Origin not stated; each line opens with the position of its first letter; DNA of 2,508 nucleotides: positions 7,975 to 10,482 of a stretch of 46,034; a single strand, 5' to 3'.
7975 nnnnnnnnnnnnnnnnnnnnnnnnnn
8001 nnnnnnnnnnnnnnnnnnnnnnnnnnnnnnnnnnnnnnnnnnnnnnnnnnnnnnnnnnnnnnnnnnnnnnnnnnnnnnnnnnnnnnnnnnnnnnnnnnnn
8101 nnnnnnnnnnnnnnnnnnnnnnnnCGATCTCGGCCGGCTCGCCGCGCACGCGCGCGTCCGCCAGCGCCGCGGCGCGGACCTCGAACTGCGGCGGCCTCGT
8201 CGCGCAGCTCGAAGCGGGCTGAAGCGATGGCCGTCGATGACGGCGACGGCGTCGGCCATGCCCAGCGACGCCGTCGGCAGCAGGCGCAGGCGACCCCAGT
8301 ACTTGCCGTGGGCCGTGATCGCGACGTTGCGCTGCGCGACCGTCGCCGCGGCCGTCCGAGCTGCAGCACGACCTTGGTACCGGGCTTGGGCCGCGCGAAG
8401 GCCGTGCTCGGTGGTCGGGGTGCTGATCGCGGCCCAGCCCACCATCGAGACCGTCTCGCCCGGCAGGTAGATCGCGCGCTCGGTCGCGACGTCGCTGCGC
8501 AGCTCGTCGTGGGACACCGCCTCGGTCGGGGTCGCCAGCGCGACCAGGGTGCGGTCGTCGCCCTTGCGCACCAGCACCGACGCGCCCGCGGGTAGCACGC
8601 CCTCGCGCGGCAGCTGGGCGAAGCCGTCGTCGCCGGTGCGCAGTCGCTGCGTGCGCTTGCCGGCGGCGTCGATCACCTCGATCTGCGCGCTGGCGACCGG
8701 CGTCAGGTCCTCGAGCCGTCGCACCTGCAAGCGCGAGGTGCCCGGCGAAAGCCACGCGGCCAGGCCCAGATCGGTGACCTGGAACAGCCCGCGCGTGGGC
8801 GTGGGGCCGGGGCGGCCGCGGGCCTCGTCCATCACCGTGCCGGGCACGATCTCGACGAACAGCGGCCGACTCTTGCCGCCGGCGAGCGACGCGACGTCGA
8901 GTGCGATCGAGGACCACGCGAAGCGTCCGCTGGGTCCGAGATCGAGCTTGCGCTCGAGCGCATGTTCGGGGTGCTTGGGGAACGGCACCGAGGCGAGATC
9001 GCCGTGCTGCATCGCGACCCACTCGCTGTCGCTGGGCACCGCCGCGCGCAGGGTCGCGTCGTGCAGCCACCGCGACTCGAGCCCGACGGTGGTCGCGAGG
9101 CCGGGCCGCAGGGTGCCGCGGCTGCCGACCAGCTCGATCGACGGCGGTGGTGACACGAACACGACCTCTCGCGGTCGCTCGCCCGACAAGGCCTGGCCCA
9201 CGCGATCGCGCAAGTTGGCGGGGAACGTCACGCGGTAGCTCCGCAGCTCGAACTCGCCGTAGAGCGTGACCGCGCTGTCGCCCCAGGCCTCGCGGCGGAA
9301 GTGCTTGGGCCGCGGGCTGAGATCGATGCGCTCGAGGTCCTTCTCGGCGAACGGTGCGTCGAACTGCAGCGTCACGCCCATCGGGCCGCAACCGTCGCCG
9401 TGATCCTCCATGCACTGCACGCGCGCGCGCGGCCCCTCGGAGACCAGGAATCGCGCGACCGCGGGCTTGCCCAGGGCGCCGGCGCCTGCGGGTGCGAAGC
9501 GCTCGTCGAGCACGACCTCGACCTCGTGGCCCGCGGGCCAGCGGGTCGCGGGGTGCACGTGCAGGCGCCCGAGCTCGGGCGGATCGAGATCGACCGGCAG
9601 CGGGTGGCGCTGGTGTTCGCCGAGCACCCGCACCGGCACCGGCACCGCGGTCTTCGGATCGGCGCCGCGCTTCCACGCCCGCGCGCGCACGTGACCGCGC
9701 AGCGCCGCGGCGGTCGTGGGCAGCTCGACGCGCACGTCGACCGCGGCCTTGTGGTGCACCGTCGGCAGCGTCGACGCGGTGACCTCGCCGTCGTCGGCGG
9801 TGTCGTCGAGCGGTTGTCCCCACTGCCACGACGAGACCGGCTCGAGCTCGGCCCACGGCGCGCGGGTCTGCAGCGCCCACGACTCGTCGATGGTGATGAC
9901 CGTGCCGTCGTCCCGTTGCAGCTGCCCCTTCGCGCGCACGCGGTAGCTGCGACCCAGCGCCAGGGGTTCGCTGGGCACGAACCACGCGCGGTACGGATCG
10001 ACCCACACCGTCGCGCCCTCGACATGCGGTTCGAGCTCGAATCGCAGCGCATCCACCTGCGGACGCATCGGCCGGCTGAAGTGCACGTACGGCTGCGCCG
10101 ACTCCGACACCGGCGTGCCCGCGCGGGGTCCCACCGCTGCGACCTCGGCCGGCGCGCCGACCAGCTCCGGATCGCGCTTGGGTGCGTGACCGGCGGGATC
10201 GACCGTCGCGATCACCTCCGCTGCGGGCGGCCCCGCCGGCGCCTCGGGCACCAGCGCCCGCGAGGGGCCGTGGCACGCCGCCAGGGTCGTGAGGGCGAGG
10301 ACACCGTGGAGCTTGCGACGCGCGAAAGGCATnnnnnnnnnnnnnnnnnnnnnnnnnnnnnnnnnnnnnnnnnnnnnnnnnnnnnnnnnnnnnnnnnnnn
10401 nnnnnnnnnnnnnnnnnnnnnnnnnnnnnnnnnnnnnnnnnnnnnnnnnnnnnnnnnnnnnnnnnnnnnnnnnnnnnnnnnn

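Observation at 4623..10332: Alpha-2-macroglobulin (thioester) lipoprotein gene carrying at least four frame disruptions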

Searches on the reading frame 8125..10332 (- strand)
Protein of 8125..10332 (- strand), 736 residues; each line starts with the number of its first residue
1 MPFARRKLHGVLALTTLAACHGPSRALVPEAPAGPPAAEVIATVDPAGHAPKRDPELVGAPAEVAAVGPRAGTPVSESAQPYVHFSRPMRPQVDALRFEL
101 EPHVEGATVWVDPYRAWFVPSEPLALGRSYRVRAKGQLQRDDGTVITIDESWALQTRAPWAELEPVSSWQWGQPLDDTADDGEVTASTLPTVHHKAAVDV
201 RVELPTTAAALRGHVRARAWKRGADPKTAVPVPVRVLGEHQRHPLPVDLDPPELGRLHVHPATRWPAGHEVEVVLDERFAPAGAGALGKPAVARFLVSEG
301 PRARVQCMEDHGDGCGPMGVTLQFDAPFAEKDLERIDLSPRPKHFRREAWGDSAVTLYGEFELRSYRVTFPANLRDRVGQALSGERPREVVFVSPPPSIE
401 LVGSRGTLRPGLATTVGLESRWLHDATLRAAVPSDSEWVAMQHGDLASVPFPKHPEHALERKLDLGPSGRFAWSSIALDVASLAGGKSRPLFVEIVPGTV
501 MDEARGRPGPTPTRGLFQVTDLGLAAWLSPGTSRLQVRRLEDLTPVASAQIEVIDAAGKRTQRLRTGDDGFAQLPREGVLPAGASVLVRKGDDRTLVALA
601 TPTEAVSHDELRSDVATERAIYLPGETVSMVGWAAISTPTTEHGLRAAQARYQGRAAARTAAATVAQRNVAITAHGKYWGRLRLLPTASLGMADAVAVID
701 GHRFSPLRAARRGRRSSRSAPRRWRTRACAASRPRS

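Call 20: search_protein_families(library=pfam, proteins=[window:8125-10332:-], max_evalue=0.01)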
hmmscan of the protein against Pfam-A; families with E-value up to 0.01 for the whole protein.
window:8125-10332:- (736 aa): 1 family
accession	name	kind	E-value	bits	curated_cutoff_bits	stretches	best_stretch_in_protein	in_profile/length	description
PF11974.14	bMG3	-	3.8e-08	33.7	34.9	1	519-600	1-86/103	Bacterial alpha-2-macroglobulin MG3 domain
